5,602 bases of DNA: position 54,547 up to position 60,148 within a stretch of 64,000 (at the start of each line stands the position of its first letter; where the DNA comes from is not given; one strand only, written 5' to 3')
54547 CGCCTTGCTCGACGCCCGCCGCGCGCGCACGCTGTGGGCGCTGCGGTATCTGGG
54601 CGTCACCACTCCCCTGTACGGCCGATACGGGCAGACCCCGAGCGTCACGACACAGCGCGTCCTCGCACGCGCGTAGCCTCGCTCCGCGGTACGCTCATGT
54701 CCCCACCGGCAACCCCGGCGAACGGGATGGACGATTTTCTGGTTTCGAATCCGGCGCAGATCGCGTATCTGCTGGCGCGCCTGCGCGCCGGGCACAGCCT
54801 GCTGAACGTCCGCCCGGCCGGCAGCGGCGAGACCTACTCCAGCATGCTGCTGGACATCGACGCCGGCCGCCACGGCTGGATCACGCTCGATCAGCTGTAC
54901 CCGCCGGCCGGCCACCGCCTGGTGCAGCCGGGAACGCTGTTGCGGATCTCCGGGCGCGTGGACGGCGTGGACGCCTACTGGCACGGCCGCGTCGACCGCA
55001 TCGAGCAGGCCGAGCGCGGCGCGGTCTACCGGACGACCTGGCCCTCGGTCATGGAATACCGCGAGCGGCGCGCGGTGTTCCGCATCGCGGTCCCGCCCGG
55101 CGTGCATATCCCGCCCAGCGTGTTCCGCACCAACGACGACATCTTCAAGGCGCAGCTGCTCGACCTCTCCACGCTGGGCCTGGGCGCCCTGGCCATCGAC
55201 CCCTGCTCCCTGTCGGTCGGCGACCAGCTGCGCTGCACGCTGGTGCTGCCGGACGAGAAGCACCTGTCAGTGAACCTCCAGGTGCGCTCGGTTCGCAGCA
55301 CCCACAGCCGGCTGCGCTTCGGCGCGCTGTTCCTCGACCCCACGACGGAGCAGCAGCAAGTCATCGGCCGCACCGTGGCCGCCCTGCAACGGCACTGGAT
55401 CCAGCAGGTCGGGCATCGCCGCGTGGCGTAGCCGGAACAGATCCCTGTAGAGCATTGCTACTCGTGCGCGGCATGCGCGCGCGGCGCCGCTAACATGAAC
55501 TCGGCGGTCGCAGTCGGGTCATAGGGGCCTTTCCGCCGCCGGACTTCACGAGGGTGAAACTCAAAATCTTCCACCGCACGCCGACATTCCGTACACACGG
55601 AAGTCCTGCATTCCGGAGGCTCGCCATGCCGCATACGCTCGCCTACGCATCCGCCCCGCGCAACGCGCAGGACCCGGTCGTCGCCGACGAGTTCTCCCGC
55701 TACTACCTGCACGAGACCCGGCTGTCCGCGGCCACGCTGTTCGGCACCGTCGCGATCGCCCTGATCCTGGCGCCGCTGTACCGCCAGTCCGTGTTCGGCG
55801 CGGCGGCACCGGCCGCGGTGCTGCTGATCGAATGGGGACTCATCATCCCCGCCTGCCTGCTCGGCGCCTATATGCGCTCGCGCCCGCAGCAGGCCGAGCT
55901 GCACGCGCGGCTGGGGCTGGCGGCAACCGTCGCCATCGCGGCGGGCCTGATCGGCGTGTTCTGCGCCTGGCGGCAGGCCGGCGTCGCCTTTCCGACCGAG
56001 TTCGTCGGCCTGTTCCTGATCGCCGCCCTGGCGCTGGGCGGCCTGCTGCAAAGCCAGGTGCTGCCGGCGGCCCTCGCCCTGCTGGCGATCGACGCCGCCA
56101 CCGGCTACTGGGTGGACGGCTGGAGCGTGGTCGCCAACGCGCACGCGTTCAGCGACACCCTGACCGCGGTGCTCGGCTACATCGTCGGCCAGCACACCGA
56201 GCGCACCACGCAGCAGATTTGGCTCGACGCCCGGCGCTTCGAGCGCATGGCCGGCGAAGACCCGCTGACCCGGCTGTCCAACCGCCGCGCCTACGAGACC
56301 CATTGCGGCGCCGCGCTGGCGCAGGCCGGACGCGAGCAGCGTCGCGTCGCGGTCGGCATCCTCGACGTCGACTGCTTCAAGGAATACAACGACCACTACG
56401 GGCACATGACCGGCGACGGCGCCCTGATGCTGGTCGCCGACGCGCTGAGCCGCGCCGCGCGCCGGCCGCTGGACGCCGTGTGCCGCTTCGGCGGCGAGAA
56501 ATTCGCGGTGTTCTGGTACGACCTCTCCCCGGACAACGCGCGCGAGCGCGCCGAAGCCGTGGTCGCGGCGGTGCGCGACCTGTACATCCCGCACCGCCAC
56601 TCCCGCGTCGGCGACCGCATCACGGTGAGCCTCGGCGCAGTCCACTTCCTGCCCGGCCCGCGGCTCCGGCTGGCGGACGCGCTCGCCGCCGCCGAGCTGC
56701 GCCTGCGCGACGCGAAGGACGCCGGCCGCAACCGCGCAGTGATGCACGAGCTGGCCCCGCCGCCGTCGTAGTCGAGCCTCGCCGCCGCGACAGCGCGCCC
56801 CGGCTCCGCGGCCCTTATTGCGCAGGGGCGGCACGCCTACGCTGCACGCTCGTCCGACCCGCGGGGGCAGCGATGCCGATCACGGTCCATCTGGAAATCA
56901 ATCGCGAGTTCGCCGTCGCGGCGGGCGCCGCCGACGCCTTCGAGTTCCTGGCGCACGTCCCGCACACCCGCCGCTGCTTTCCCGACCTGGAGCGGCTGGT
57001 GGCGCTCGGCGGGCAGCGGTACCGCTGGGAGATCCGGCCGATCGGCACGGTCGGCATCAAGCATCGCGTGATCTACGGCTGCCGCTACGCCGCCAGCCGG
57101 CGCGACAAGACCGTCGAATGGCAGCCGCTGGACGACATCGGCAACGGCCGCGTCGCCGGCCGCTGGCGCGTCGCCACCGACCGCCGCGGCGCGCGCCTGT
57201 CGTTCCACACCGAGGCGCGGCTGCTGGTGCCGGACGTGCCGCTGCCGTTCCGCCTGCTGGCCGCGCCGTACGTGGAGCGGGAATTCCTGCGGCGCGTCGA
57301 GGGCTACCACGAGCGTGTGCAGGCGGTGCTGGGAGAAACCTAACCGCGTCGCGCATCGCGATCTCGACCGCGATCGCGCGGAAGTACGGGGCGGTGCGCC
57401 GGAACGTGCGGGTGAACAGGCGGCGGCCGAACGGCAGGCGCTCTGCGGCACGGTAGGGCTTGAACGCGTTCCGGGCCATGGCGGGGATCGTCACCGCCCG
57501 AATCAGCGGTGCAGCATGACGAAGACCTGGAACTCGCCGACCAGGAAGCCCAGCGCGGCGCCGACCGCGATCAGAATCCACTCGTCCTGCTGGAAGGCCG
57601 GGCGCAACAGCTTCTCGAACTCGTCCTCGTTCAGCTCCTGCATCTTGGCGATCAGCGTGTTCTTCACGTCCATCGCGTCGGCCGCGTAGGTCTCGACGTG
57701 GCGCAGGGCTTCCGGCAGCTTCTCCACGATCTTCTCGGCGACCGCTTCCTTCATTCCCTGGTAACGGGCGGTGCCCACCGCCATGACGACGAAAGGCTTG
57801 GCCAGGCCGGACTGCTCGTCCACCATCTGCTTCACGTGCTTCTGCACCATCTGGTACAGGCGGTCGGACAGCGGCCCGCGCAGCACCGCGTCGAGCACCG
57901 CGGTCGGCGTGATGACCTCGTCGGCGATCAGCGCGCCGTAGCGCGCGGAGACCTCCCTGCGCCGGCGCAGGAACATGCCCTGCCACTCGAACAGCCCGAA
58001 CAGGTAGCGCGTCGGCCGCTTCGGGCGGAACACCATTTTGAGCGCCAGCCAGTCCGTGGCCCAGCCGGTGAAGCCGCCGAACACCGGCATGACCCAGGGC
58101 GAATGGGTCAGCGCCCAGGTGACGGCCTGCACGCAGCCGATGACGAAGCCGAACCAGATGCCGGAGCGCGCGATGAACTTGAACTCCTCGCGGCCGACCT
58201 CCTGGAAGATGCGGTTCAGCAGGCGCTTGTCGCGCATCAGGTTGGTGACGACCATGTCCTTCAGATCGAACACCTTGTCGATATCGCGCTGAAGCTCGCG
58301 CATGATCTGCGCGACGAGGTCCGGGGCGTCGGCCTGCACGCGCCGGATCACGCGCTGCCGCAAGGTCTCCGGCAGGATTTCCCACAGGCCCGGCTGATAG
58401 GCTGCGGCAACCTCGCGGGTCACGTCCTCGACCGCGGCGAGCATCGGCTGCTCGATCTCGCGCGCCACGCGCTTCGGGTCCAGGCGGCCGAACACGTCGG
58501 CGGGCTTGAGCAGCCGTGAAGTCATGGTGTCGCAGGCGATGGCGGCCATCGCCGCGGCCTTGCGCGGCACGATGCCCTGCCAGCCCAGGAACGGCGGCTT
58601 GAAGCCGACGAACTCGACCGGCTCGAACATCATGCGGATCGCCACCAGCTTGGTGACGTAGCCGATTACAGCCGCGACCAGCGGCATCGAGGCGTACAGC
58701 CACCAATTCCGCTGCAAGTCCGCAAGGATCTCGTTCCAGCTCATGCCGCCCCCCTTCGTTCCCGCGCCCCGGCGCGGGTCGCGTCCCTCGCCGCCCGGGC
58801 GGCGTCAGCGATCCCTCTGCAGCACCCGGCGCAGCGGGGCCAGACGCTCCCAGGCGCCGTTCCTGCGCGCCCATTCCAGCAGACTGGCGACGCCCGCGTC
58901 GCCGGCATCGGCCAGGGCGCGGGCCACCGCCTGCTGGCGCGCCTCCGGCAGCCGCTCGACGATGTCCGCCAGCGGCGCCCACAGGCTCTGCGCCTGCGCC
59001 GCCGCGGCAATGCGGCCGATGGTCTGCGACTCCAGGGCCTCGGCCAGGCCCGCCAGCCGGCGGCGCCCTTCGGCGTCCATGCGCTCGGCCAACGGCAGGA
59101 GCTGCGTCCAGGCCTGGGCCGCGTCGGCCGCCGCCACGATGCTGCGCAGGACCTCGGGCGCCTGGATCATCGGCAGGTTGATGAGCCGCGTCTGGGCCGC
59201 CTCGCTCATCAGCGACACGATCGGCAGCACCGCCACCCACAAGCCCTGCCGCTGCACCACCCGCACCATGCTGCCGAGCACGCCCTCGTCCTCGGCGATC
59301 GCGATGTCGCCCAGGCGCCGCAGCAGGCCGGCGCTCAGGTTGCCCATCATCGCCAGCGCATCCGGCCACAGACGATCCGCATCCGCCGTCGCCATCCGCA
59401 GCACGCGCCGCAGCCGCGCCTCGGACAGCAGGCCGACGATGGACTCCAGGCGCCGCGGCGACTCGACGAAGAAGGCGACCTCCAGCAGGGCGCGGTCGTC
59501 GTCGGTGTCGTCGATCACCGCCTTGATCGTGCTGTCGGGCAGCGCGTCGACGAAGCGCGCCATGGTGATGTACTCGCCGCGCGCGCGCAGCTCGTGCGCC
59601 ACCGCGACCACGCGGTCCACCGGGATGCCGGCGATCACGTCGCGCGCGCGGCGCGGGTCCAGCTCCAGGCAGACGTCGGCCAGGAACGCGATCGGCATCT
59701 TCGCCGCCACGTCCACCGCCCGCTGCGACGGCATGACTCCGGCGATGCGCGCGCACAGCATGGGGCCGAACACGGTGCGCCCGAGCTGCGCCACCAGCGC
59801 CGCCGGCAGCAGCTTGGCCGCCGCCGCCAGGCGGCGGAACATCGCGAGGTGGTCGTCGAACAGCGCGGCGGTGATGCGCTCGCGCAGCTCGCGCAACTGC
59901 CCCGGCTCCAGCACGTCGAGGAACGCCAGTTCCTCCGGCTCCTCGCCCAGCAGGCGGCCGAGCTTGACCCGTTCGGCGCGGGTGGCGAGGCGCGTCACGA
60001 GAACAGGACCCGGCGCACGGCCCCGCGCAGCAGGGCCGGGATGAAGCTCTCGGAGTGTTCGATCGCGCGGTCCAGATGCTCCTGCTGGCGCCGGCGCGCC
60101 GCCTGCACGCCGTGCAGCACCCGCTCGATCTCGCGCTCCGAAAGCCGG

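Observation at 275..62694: Three paralogous MMPL-type RND pumps, each with a different periplasmic partner, bracket a steroid catabolic island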

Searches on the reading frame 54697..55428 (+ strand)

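Call 10: search_protein_families(library=pfam, proteins=[window:54697-55428:+], max_evalue=0.01)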
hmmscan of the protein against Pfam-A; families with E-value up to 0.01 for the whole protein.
window:54697-55428:+ (244 aa): 2 families
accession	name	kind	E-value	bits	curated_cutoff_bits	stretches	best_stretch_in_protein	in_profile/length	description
PF07317.18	PilZN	-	1.4e-09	38.3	23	1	14-119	1-105/107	Flagellar regulator YcgR, PilZN domain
PF07238.19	PilZ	-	1.2e-07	32.4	22.5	1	124-227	2-100/102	PilZ domain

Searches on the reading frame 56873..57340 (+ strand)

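Call 10: search_protein_families(library=pfam, proteins=[window:56873-57340:+], max_evalue=0.01)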
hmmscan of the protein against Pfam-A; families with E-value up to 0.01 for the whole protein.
window:56873-57340:+ (156 aa): 1 family
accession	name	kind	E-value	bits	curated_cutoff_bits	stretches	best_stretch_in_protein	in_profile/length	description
PF10604.15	Polyketide_cyc2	-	9.7e-06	26.4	27.4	1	8-140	3-132/142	Polyketide cyclase / dehydrase and lipid transport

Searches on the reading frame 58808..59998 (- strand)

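Call 5: search_protein_families(library=pfam, proteins=[window:58808-59998:-], max_evalue=0.01)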
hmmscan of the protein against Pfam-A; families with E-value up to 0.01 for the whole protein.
window:58808-59998:- (397 aa): 1 family
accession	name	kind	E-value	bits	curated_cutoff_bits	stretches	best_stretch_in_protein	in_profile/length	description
PF03448.22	MgtE_N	-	2.1e-05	25.4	25.9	0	87-139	23-75/102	MgtE intracellular N domain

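Call 11: search_protein_families(library=ncbifam, proteins=[window:58808-59998:-], max_evalue=0.001)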
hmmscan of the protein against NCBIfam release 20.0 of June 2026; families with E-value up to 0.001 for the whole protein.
window:58808-59998:- (397 aa): 0 families
